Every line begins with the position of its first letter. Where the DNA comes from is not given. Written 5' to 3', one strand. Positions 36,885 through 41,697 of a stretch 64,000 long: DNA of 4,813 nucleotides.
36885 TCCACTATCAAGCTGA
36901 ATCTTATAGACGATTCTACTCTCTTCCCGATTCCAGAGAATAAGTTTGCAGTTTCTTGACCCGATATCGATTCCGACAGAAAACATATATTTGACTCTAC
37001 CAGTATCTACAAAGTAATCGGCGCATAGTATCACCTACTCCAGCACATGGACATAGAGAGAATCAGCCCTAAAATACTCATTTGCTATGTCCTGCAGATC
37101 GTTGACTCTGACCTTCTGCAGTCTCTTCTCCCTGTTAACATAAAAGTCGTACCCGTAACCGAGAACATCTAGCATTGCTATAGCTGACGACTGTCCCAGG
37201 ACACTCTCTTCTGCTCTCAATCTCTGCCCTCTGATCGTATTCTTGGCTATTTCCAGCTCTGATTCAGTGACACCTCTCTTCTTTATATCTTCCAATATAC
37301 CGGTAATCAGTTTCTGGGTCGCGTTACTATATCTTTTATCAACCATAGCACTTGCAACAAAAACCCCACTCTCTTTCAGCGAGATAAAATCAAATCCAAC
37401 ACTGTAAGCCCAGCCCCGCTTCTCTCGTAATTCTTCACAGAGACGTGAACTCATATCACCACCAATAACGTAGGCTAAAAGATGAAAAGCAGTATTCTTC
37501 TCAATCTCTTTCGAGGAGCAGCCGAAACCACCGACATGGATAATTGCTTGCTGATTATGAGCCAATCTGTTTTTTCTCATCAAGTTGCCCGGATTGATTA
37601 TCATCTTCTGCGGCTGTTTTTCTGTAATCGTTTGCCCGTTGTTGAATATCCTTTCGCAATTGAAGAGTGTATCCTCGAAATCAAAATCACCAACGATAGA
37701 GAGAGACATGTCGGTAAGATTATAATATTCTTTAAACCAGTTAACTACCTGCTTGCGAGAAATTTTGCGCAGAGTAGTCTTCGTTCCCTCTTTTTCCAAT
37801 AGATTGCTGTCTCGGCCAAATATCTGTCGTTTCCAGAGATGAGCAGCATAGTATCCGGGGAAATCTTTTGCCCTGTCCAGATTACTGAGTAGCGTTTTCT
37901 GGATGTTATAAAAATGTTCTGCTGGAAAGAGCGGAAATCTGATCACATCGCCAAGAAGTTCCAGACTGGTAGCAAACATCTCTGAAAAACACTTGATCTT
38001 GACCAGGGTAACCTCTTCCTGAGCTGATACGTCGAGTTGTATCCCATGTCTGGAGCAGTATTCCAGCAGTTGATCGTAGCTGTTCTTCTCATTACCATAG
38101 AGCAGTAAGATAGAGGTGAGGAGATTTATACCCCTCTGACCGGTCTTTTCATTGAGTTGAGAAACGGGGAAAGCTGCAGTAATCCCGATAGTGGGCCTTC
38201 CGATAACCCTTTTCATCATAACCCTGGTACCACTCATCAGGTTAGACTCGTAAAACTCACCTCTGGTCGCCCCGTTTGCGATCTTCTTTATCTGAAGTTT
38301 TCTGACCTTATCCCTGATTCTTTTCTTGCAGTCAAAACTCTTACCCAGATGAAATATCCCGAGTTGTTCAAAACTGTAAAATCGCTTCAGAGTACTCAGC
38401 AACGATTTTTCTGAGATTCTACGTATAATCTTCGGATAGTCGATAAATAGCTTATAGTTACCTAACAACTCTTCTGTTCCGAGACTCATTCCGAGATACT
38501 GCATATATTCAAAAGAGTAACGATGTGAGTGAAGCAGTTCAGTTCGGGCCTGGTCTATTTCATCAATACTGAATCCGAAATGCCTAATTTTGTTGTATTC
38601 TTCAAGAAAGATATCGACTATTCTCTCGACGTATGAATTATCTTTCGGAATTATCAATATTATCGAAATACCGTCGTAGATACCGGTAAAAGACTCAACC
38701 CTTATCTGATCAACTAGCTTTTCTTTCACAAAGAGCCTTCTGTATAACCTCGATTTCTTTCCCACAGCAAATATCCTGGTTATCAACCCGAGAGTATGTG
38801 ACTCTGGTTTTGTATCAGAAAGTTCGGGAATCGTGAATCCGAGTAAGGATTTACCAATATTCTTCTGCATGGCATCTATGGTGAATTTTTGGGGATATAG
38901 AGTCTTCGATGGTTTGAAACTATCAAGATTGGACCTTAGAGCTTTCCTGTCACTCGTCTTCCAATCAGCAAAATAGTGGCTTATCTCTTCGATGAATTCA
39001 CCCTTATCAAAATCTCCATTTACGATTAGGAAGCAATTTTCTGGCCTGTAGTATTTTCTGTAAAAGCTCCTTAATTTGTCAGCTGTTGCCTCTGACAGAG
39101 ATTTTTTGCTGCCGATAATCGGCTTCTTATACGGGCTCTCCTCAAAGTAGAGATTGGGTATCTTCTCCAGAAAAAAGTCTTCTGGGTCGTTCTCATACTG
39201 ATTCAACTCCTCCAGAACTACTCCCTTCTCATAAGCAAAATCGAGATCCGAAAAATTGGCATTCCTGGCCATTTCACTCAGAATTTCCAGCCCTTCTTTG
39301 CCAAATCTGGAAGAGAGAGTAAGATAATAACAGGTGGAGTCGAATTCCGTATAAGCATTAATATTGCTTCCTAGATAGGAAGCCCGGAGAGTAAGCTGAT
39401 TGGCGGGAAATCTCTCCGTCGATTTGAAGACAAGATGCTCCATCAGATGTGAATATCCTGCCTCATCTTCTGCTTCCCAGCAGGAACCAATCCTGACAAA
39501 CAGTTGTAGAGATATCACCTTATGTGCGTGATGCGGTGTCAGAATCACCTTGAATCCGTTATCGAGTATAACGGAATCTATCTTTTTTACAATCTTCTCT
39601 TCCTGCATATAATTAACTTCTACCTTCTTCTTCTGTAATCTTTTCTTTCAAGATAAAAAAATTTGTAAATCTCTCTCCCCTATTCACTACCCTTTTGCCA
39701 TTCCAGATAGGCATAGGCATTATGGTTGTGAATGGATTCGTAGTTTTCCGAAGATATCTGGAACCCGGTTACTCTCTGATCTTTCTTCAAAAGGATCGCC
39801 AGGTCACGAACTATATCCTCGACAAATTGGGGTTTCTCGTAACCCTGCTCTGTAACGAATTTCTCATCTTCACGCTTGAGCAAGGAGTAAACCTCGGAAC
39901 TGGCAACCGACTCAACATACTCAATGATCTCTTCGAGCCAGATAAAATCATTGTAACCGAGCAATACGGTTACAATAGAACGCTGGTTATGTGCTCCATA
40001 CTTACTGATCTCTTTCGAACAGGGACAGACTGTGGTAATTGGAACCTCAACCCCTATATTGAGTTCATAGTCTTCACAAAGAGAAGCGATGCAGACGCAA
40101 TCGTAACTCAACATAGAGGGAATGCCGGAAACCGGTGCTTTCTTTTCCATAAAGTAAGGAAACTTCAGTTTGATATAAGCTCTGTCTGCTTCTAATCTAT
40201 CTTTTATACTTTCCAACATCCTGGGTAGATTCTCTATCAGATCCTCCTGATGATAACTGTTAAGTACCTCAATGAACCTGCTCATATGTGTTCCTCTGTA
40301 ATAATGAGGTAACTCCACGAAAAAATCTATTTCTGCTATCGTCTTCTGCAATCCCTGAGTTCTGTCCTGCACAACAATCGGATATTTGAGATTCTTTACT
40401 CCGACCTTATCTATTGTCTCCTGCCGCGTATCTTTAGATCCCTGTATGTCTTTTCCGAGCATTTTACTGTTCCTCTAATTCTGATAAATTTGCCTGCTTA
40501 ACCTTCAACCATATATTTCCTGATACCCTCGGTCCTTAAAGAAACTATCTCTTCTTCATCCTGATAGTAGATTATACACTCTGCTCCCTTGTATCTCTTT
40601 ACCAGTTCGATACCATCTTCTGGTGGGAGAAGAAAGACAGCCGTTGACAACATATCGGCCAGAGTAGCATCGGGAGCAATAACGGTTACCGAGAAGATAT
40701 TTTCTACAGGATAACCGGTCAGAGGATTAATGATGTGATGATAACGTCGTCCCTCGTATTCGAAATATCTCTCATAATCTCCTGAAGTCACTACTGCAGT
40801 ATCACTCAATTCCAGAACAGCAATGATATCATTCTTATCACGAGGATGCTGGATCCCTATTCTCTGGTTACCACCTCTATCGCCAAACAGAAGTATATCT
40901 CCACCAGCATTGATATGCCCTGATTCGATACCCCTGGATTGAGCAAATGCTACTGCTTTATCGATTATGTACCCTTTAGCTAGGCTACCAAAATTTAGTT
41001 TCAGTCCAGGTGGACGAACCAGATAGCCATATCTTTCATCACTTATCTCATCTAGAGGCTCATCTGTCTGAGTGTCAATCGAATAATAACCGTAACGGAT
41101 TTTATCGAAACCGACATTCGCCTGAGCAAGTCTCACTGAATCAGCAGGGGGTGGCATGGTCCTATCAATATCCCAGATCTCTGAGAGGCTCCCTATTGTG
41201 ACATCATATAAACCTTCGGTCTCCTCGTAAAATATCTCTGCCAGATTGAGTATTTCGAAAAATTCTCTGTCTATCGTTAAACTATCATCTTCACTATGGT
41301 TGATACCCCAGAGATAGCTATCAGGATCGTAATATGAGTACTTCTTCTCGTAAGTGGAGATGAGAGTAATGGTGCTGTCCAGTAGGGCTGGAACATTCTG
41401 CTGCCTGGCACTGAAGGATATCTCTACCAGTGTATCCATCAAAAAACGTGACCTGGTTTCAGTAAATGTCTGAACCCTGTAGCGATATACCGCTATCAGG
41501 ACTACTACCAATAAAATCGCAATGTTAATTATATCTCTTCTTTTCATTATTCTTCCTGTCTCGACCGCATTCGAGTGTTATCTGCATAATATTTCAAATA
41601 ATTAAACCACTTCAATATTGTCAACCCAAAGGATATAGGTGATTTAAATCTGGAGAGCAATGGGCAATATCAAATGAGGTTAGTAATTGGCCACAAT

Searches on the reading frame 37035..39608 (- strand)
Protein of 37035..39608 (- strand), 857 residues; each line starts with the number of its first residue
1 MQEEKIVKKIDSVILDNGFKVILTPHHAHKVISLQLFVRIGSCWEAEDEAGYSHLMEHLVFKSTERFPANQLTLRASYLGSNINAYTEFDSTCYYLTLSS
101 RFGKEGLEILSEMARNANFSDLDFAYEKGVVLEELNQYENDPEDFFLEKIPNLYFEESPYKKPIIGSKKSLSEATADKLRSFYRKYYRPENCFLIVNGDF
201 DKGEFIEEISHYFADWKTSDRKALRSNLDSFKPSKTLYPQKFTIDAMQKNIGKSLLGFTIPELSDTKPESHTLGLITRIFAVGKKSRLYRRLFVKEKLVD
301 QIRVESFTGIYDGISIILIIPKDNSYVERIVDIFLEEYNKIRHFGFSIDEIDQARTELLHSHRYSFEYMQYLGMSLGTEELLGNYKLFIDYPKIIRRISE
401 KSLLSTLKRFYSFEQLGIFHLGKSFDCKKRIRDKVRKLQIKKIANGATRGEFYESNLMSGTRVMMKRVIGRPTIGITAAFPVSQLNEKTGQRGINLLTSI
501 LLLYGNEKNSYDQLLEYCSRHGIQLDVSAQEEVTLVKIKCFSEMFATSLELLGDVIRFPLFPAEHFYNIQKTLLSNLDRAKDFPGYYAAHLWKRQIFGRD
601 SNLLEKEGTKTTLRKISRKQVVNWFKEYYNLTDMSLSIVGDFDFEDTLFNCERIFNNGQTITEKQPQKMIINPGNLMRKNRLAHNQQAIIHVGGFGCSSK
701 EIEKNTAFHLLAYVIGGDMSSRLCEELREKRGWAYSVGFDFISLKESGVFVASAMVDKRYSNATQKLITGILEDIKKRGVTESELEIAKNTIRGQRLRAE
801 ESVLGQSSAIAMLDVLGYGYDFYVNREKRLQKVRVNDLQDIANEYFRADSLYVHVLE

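Call 8: search_protein_families(library=pfam, proteins=[window:37035-39608:-])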
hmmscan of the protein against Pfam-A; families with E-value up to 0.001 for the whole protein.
window:37035-39608:- (857 aa): 2 families
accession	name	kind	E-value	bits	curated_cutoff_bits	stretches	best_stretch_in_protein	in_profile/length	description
PF05193.26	Peptidase_M16_C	-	9.2e-52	176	23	2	615-791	1-180/181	Peptidase M16 inactive domain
PF00675.25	Peptidase_M16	-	4.9e-35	121.1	22.3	2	22-166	3-147/149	Insulinase (Peptidase family M16)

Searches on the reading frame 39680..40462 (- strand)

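Call 8: search_protein_families(library=pfam, proteins=[window:39680-40462:-])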
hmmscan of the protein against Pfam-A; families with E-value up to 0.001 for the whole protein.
window:39680-40462:- (260 aa): 1 family
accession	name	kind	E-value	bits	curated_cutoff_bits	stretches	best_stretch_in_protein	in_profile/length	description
PF02649.19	GCHY-1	-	1.7e-92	310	25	1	4-251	2-260/260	Type I GTP cyclohydrolase folE2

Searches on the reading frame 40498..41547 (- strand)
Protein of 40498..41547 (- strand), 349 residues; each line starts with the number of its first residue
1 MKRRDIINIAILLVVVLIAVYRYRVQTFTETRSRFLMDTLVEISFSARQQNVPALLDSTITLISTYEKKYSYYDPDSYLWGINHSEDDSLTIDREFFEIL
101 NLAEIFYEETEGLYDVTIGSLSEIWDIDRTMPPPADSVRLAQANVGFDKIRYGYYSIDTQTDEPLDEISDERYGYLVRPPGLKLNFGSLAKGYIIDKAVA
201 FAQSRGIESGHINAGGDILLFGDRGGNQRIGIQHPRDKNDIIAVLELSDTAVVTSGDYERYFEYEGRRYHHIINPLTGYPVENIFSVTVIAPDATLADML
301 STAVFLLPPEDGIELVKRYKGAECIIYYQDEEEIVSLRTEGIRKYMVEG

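Call 8: search_protein_families(library=pfam, proteins=[window:40498-41547:-])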
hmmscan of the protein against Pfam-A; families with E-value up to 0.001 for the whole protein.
window:40498-41547:- (349 aa): 1 family
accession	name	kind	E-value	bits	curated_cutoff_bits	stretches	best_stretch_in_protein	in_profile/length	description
PF02424.20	ApbE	-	2.7e-75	253.8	25.6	1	37-326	1-266/266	ApbE family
